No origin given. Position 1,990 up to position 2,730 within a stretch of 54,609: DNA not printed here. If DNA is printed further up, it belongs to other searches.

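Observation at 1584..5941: Co-directional envelope cluster as a candidate uncharacterised extracytoplasmic sensing or redox module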

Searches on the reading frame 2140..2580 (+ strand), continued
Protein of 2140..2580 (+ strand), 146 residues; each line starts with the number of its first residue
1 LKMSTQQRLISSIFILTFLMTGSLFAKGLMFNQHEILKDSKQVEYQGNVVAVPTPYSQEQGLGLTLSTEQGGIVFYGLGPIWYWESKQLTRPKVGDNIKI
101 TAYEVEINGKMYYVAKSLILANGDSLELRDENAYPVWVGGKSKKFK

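Call 57: find_encoding_contigs(protein=P0078, flank=6000, max_places=1)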
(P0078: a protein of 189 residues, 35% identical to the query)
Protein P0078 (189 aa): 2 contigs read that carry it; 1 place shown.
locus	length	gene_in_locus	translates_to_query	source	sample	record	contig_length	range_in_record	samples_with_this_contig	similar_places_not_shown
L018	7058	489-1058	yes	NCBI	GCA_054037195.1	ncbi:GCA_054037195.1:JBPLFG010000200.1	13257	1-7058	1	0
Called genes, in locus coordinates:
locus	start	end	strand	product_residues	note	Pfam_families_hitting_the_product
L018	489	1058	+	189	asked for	-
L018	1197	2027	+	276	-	PF01578:Cytochrom_C_asm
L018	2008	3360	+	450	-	PF05201:GlutR_N, PF01488:Shikimate_DH, PF00745:GlutR_dimer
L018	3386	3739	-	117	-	PF03840:SecG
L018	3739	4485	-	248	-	PF00121:TIM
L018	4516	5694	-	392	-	PF00162:PGK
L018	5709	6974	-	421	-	PF00044:Gp_dh_N, PF02800:Gp_dh_C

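Call 62: search_protein_families(library=ncbifam, proteins=[L013:6603-6974:+, L011:3221-4540:-, L006:1594-2958:-, L010:5946-7307:+, L016:3422-4780:+, L016:6349-6819:+, L009:7486-7833:+, L015:2644-5097:-, L015:6700-8646:-, L015:8680-8955:-], max_evalue=0.01)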
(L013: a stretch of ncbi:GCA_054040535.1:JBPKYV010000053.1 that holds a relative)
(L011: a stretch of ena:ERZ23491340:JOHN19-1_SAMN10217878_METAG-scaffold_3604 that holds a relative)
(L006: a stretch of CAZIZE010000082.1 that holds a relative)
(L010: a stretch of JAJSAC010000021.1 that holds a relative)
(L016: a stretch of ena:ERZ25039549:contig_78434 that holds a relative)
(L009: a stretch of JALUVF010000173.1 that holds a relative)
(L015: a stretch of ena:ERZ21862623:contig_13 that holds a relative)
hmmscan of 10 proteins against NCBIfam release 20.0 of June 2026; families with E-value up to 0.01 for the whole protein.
L013:6603-6974:+ (123 aa): 1 family
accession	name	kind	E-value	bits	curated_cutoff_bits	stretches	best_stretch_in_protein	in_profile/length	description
TIGR04260.1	Cyano_gly_rpt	equivalog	0.0038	17.8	31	1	40-117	35-101/118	GrrA/OscA1 family cyclophane-containing rSAM-modified RiPP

L011:3221-4540:- (439 aa): 111 families (the best 25 are shown)
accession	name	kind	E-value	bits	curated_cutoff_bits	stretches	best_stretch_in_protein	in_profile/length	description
NF008469.0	PRK11361.1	equivalog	6.8e-132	440.4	714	1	2-438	6-455/461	acetoacetate metabolism transcriptional regulator AtoC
NF041552.1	TF_PrdR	equivalog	2.3e-118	396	795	1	106-438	238-577/577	sigma-54 dependent transcriptional regulator PrdR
NF007689.0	PRK10365.1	equivalog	3.5e-117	391.9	760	1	2-433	7-438/441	sigma-54-dependent response regulator transcription factor ZraR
NF011695.0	PRK15115.1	equivalog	1.2e-114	383.5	763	1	2-433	8-431/445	two-component system response regulator GlrR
TIGR02915.1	PEP_resp_reg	equivalog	7.1e-113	377.8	502.6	1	3-438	1-443/445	PEP-CTERM-box response regulator transcription factor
TIGR01818.1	ntrC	equivalog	1.2e-112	377.1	558.6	1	3-436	1-462/463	nitrogen regulation protein NR(I)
TIGR01817.1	nifA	equivalog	3.6e-109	366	528.85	1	136-438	198-528/534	nif-specific transcriptional activator NifA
NF049963.1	RespRegFlgRCampy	domain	6.8e-104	348.1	750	1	1-439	1-429/429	fla regulon two-component system response regulator FlgR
NF041946.1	LuxO_transreg_Vib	equivalog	7.7e-101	338.2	800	1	6-436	2-434/463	quorum-sensing sigma-54 dependent transcriptional regulator LuxO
NF050807.1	TransRegFlbDCaul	equivalog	2e-99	333.5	750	1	22-438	22-439/454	sigma-54-dependent transcriptional regulator FlbD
NF003451.0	PRK05022.1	equivalog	8.2e-98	328.3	476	1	101-428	157-499/512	nitric oxide reductase transcriptional regulator NorR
NF038308.1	RNA_repair_RtcR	equivalog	6.1e-96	322.3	650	1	117-437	165-516/530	RNA repair transcriptional activator RtcR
NF051870.1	NAssimRespRegNtrX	equivalog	2.9e-95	319.8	600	1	2-436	3-449/452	nitrogen assimilation response regulator NtrX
NF008176.1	PRK10923.1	equivalog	3.6e-92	309.4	620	1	3-388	6-396/469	nitrogen regulation protein NR(I)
NF041906.1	V4R_TF_MobR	exception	1.5e-85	287.7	999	1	146-437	244-544/544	phenol degradation transcriptional regulator MobR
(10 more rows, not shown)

L006:1594-2958:- (454 aa): 117 families (the best 25 are shown)
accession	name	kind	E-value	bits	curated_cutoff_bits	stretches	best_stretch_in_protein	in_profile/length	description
NF008469.0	PRK11361.1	equivalog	3.6e-141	471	714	1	12-451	4-456/461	acetoacetate metabolism transcriptional regulator AtoC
NF041552.1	TF_PrdR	equivalog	2.4e-120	402.6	795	1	120-450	243-577/577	sigma-54 dependent transcriptional regulator PrdR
TIGR01818.1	ntrC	equivalog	1e-119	400.4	558.6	1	15-446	1-460/463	nitrogen regulation protein NR(I)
NF007689.0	PRK10365.1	equivalog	6.9e-119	397.5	760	1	11-446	4-439/441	sigma-54-dependent response regulator transcription factor ZraR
TIGR02915.1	PEP_resp_reg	equivalog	3.9e-117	391.8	502.6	1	15-452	1-445/445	PEP-CTERM-box response regulator transcription factor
NF011695.0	PRK15115.1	equivalog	4e-112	375.2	763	1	12-445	6-431/445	two-component system response regulator GlrR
NF041946.1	LuxO_transreg_Vib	equivalog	4.2e-111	372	800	1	19-449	3-435/463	quorum-sensing sigma-54 dependent transcriptional regulator LuxO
TIGR01817.1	nifA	equivalog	2.9e-110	369.5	528.85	2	137-385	187-438/534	nif-specific transcriptional activator NifA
NF050807.1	TransRegFlbDCaul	equivalog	1.2e-106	357.3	750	1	13-450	1-439/454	sigma-54-dependent transcriptional regulator FlbD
NF049963.1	RespRegFlgRCampy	domain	3.2e-104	349.2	750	1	34-451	23-429/429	fla regulon two-component system response regulator FlgR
NF003451.0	PRK05022.1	equivalog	1.1e-103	347.7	476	1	114-439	158-498/512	nitric oxide reductase transcriptional regulator NorR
NF038308.1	RNA_repair_RtcR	equivalog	6.3e-102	342.1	650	1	121-451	157-518/530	RNA repair transcriptional activator RtcR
NF051870.1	NAssimRespRegNtrX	equivalog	5.5e-100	335.4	600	1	14-446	3-447/452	nitrogen assimilation response regulator NtrX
NF008176.1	PRK10923.1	equivalog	1.3e-98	330.6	620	1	14-397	5-393/469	nitrogen regulation protein NR(I)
NF011958.0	PRK15429.1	equivalog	5.5e-85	286.4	830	1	156-439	389-674/692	formate hydrogenlyase transcriptional activator FlhA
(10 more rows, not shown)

L010:5946-7307:+ (453 aa): 124 families (the best 25 are shown)
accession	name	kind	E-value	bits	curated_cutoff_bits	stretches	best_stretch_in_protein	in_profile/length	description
NF008469.0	PRK11361.1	equivalog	1.3e-129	432.9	714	1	18-452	5-456/461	acetoacetate metabolism transcriptional regulator AtoC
TIGR01818.1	ntrC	equivalog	1.3e-120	403.4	558.6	2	20-392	1-372/463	nitrogen regulation protein NR(I)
TIGR02915.1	PEP_resp_reg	equivalog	1.9e-111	373.1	502.6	1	20-451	1-443/445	PEP-CTERM-box response regulator transcription factor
NF041552.1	TF_PrdR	equivalog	6.6e-108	361.5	795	1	164-451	276-577/577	sigma-54 dependent transcriptional regulator PrdR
NF051870.1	NAssimRespRegNtrX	equivalog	1.2e-106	357.3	600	1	19-449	3-449/452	nitrogen assimilation response regulator NtrX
NF041946.1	LuxO_transreg_Vib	equivalog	5.1e-104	348.6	800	1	23-392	2-371/463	quorum-sensing sigma-54 dependent transcriptional regulator LuxO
NF007689.0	PRK10365.1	equivalog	6.1e-103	345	760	1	13-447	1-439/441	sigma-54-dependent response regulator transcription factor ZraR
TIGR01817.1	nifA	equivalog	2.9e-102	343.1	528.85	1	163-393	204-434/534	nif-specific transcriptional activator NifA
NF008176.1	PRK10923.1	equivalog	2.4e-99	333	620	1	19-386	5-370/469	nitrogen regulation protein NR(I)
NF049963.1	RespRegFlgRCampy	domain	1.9e-98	330.1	750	1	40-452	24-429/429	fla regulon two-component system response regulator FlgR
NF011695.0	PRK15115.1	equivalog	1.4e-91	307.5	763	1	15-389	4-370/445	two-component system response regulator GlrR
NF050807.1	TransRegFlbDCaul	equivalog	2e-91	307.1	750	2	19-394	2-358/454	sigma-54-dependent transcriptional regulator FlbD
NF038308.1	RNA_repair_RtcR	equivalog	1.5e-88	298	650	1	100-401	122-436/530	RNA repair transcriptional activator RtcR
NF011958.0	PRK15429.1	equivalog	5.1e-88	296.4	830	1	136-392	357-617/692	formate hydrogenlyase transcriptional activator FlhA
NF003451.0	PRK05022.1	equivalog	2.1e-87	294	476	1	162-389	197-425/512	nitric oxide reductase transcriptional regulator NorR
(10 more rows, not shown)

L016:3422-4780:+ (452 aa): 121 families (the best 25 are shown)
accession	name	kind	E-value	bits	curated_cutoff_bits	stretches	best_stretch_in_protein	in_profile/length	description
NF008469.0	PRK11361.1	equivalog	8.8e-155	515.9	714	1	2-451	6-457/461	acetoacetate metabolism transcriptional regulator AtoC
TIGR01818.1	ntrC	equivalog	1.6e-130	436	558.6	1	3-446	1-461/463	nitrogen regulation protein NR(I)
NF007689.0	PRK10365.1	equivalog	5.2e-127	424.3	760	1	2-445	7-439/441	sigma-54-dependent response regulator transcription factor ZraR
TIGR02915.1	PEP_resp_reg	equivalog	1.5e-123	412.9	502.6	1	3-451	1-445/445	PEP-CTERM-box response regulator transcription factor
TIGR01817.1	nifA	equivalog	5.4e-110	368.7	528.85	1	124-450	181-529/534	nif-specific transcriptional activator NifA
NF051870.1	NAssimRespRegNtrX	equivalog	1.7e-109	366.7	600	1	2-450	3-452/452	nitrogen assimilation response regulator NtrX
NF041552.1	TF_PrdR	equivalog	1.9e-109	366.6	795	1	129-449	258-577/577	sigma-54 dependent transcriptional regulator PrdR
NF011695.0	PRK15115.1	equivalog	1.5e-107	360.1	763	1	2-445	8-432/445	two-component system response regulator GlrR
NF008176.1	PRK10923.1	equivalog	6.8e-107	357.9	620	1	3-419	6-417/469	nitrogen regulation protein NR(I)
NF041946.1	LuxO_transreg_Vib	equivalog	5.2e-104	348.6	800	1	19-394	15-388/463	quorum-sensing sigma-54 dependent transcriptional regulator LuxO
NF050807.1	TransRegFlbDCaul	equivalog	6.8e-97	325.2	750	1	16-449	16-439/454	sigma-54-dependent transcriptional regulator FlbD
NF049963.1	RespRegFlgRCampy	domain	7.1e-97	325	750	1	1-449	1-428/429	fla regulon two-component system response regulator FlgR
NF003451.0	PRK05022.1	equivalog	2.1e-94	317.1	476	1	112-451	155-511/512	nitric oxide reductase transcriptional regulator NorR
NF011958.0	PRK15429.1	equivalog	5.6e-93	312.8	830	1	119-451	358-687/692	formate hydrogenlyase transcriptional activator FlhA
NF038308.1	RNA_repair_RtcR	equivalog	1e-92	311.7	650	1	80-450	119-518/530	RNA repair transcriptional activator RtcR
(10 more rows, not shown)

L016:6349-6819:+ (156 aa): 0 families

L009:7486-7833:+ (115 aa): 0 families

L015:2644-5097:- (817 aa): 32 families (the best 25 are shown)
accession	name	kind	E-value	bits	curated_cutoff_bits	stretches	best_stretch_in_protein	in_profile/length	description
NF007952.0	PRK10671.1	equivalog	3.6e-199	663.9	1316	2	76-814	102-833/838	copper-exporting P-type ATPase CopA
TIGR01525.1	ATPase-IB_hvy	subfamily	2.7e-196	653.8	346.25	1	236-812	1-560/560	heavy metal translocating P-type ATPase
TIGR01511.1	ATPase-IB1_Cu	subfamily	1.1e-184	615.3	397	1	218-812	2-541/542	copper-translocating P-type ATPase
NF008262.1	PRK11033.1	equivalog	6.5e-135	451.3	1005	3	268-769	197-696/731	zinc/cadmium/mercury/lead-transporting ATPase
TIGR01512.1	ATPase-IB2_Cd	subfamily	2.5e-126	422.3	313.5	1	266-812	18-492/494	cadmium family heavy metal-translocating P-type ATPase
NF033775.1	P_type_ZntA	exception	1.2e-117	394.2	1240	3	268-769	202-697/732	Zn(II)/Cd(II)/Pb(II) translocating P-type ATPase ZntA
TIGR01494.1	ATPase_P-type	subfamily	8.2e-96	321.3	62.3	1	271-775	1-463/478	HAD-IC family P-type ATPase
TIGR01497.1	kdpB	equivalog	3.5e-68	230.3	527.9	1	276-730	77-546/675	potassium-transporting ATPase subunit KdpB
NF010609.0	PRK14010.1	equivalog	3.4e-57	194.1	1323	1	273-730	74-541/673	K(+)-transporting ATPase subunit B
TIGR01647.1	ATPase-IIIA_H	equivalog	1.3e-51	175.8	615.5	2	267-672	56-484/755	plasma-membrane proton-efflux P-type ATPase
TIGR01517.1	ATPase-IIB_Ca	equivalog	8.7e-36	123.4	507.05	2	265-512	118-376/882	calcium-translocating P-type ATPase, PMCA-type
TIGR01522.1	ATPase-IIA2_Ca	equivalog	1e-34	119.5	798.3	3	672-757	567-653/854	calcium-transporting P-type ATPase, PMR1-type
TIGR01106.1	ATPase-IIC_X-K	subfamily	7.4e-31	106.8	946.1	2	289-512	127-360/997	Na,H/K antiporter P-type ATPase subunit alpha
TIGR01524.1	ATPase-IIIB_Mg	equivalog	1e-29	103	610.75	3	670-738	580-648/867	magnesium-translocating P-type ATPase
TIGR01116.1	ATPase-IIA1_Ca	equivalog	1.4e-29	102.8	703.4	2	619-754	455-605/799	calcium-translocating P-type ATPase, SERCA-type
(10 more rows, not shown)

L015:6700-8646:- (648 aa): 22 families
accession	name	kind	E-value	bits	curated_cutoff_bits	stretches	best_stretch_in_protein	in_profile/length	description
TIGR01525.1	ATPase-IB_hvy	subfamily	8.3e-155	516.8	346.25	1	77-621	1-559/560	heavy metal translocating P-type ATPase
TIGR01512.1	ATPase-IB2_Cd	subfamily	6.4e-135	450.6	313.5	2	77-376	1-289/494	cadmium family heavy metal-translocating P-type ATPase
TIGR01511.1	ATPase-IB1_Cu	subfamily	7e-116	388.2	397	2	59-401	2-340/542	copper-translocating P-type ATPase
NF008262.1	PRK11033.1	equivalog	8.9e-111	371.6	1005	1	49-616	149-721/731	zinc/cadmium/mercury/lead-transporting ATPase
NF033775.1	P_type_ZntA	exception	5.9e-96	322.4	1240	1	47-616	152-722/732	Zn(II)/Cd(II)/Pb(II) translocating P-type ATPase ZntA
NF007952.0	PRK10671.1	equivalog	9.8e-91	305.2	1316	1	98-619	294-828/838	copper-exporting P-type ATPase CopA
TIGR01494.1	ATPase_P-type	subfamily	1.1e-61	208.8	62.3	2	100-348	2-244/478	HAD-IC family P-type ATPase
TIGR01497.1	kdpB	equivalog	1.6e-36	125.6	527.9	1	147-573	122-567/675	potassium-transporting ATPase subunit KdpB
NF010609.0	PRK14010.1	equivalog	8.1e-31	106.9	1323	1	145-560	119-549/673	K(+)-transporting ATPase subunit B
TIGR01647.1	ATPase-IIIA_H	equivalog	8e-30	103.7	615.5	2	84-371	46-344/755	plasma-membrane proton-efflux P-type ATPase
TIGR01517.1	ATPase-IIB_Ca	equivalog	6.4e-27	94.1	507.05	2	506-594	619-707/882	calcium-translocating P-type ATPase, PMCA-type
TIGR01523.1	ATPase-IID_K-Na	equivalog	7.9e-21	73.4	645.05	2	513-589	691-766/997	potassium/sodium efflux P-type ATPase, fungal-type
TIGR01522.1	ATPase-IIA2_Ca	equivalog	3.9e-20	71.2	798.3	2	499-574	573-648/854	calcium-transporting P-type ATPase, PMR1-type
TIGR01106.1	ATPase-IIC_X-K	subfamily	2.8e-19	68.5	946.1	2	500-588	670-758/997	Na,H/K antiporter P-type ATPase subunit alpha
TIGR01116.1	ATPase-IIA1_Ca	equivalog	4.7e-19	68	703.4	2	500-564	530-593/799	calcium-translocating P-type ATPase, SERCA-type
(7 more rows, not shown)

L015:8680-8955:- (91 aa): 3 families
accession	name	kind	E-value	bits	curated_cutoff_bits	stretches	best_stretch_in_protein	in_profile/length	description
NF052430.1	repress_RicR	exception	2.1e-18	66.7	175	1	13-77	13-77/93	copper-sensing transcriptional repressor RicR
NF008464.0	PRK11352.1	equivalog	2e-14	53.7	133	1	4-86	4-86/91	formaldehyde-responsive transcriptional repressor FrmR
NF011613.0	PRK15039.1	equivalog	9.8e-13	48.6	138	1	6-76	6-76/90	Ni(II)/Co(II)-binding transcriptional repressor RcnR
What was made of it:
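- On PEP-CTERM / PrsK-PrsR system: PrsR model 373-413 bits against 502.6 in the relatives (call 62).
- The regulators of the relatives score 378-392 bits on the PEP-CTERM-box regulator model (call 62). Those regulator scores are below the model cut-off of 502.6, and AtoC, NtrC and ZraR score as well or better (call 62).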

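Call 68: search_protein_families(library=padloc, proteins=[window:2146-2580:+], max_evalue=0.01)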
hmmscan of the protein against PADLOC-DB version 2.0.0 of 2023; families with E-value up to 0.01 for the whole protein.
window:2146-2580:+ (144 aa): 0 families

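Call 79: search_protein_families(library=ncbifam, proteins=[L010:4650-5918:+, L016:1831-3405:+, L006:5856-7349:+], max_evalue=1e-20)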
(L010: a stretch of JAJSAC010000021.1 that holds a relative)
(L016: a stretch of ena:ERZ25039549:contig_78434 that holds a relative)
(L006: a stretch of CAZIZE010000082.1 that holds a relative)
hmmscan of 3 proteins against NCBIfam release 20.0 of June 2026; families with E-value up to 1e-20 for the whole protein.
L010:4650-5918:+ (422 aa): 42 families (the best 25 are shown)
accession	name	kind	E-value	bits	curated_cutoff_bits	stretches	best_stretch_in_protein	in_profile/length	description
NF007688.0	PRK10364.1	equivalog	4.8e-62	210.2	479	1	144-417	173-453/460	two-component system sensor histidine kinase ZraS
NF008468.0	PRK11360.1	equivalog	6.3e-62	209.8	646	1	190-417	379-610/616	two-component system sensor histidine kinase AtoS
NF053867.1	SprKinKinDBac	equivalog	1.5e-48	165.5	775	1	150-415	227-497/500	sporulation kinase KinD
NF010411.0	PRK13837.1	equivalog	9.9e-45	152.8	647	1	193-416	436-676/828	two-component system VirA-like sensor kinase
NF046044.1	PnpS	equivalog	7.7e-43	147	400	1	212-414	175-390/390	two-component system histidine kinase PnpS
TIGR02916.1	PEP_his_kin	equivalog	1.8e-34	119.4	300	1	193-414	461-679/679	XrtA/PEP-CTERM system histidine kinase PrsK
NF046020.1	HisKinCckABruc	equivalog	8.3e-34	116.6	1000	1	193-418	466-710/868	cell cycle histidine kinase CckA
NF052574.1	HisKinEspCMyxo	equivalog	4.8e-33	114.3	1200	1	192-415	402-637/785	serine histidine kinase EspC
NF046026.1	HisKinCckACaul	equivalog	4.5e-32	111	1000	1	184-416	279-533/678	cell cycle histidine kinase CckA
TIGR02966.1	phoR_proteo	equivalog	1.1e-31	110.1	334.2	1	211-412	118-332/333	phosphate regulon sensor histidine kinase PhoR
TIGR02956.1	TMAO_torS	equivalog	8.7e-31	106.8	676.5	1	212-414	469-681/967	TMAO reductase system sensor histidine kinase/response regulator TorS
NF008312.0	PRK11100.1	equivalog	4.2e-30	105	356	1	193-416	245-475/477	two-component system sensor histidine kinase CreC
NF052573.1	HisKinEspAMyxo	equivalog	3.4e-28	98.1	1400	1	193-413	370-609/755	serine histidine kinase EspA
NF033092.0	HK_WalK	equivalog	4.6e-28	98.1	725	1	211-414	376-593/594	cell wall metabolism sensor histidine kinase WalK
NF038348.1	T2SS_HK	subfamily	1.3e-27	96.5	450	1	253-416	408-574/574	histidine kinase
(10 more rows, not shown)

L016:1831-3405:+ (524 aa): 41 families (the best 25 are shown)
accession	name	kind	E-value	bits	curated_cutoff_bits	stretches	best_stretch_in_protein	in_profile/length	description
NF008468.0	PRK11360.1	equivalog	9.3e-88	295.1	646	1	174-522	260-609/616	two-component system sensor histidine kinase AtoS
NF007688.0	PRK10364.1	equivalog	2.5e-61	207.8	479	1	287-522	219-452/460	two-component system sensor histidine kinase ZraS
NF046044.1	PnpS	equivalog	2.3e-49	168.5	400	1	171-520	44-390/390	two-component system histidine kinase PnpS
NF053867.1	SprKinKinDBac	equivalog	1.2e-44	152.7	775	1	212-522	192-498/500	sporulation kinase KinD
NF052574.1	HisKinEspCMyxo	equivalog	2.4e-44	151.7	1200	1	201-520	307-636/785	serine histidine kinase EspC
NF033092.0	HK_WalK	equivalog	1.5e-43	149.3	725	1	186-521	262-594/594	cell wall metabolism sensor histidine kinase WalK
NF010411.0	PRK13837.1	equivalog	9.6e-42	142.9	647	1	286-522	428-676/828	two-component system VirA-like sensor kinase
NF047497.1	HK_LIC_12097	equivalog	4.6e-40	137.5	500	1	186-521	15-366/367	LIC_12097 family sensor histidine kinase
NF047874.1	MASE3_PAS_HK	subfamily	7.4e-38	130.7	560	1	183-522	266-626/655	MASE3 domain-containing sensor histidine kinase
TIGR02966.1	phoR_proteo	equivalog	8.8e-38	130.1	334.2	1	186-518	10-332/333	phosphate regulon sensor histidine kinase PhoR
NF046026.1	HisKinCckACaul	equivalog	5.5e-36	123.9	1000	1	210-522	213-533/678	cell cycle histidine kinase CckA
NF038348.1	T2SS_HK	subfamily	6.4e-36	123.9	450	1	358-521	409-573/574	histidine kinase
NF047466.1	hybrid_RR_LvrB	exception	1.1e-35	123.6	500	1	279-521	123-376/377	hybrid histidine kinase/response regulator LvrB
NF008312.0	PRK11100.1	equivalog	3e-35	122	356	1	306-521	254-474/477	two-component system sensor histidine kinase CreC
NF046020.1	HisKinCckABruc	equivalog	5.3e-35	120.5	1000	1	235-520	408-706/868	cell cycle histidine kinase CckA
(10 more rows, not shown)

L006:5856-7349:+ (497 aa): 4 families
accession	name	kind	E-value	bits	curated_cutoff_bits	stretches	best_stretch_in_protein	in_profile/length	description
NF008468.0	PRK11360.1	equivalog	8.3e-40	136.7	646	1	282-483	382-593/616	two-component system sensor histidine kinase AtoS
NF007688.0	PRK10364.1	equivalog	9.1e-35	120.3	479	1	228-484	173-437/460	two-component system sensor histidine kinase ZraS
NF052314.1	T9SS_HK_PorY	subfamily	6.3e-24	84.8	350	1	290-493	205-416/418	PorY family sensor histidine kinase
NF049962.1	HisKinFlgSCampy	equivalog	1.1e-21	77.2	600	1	290-486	126-329/338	fla regulon two-component system sensor histidine kinase FlgS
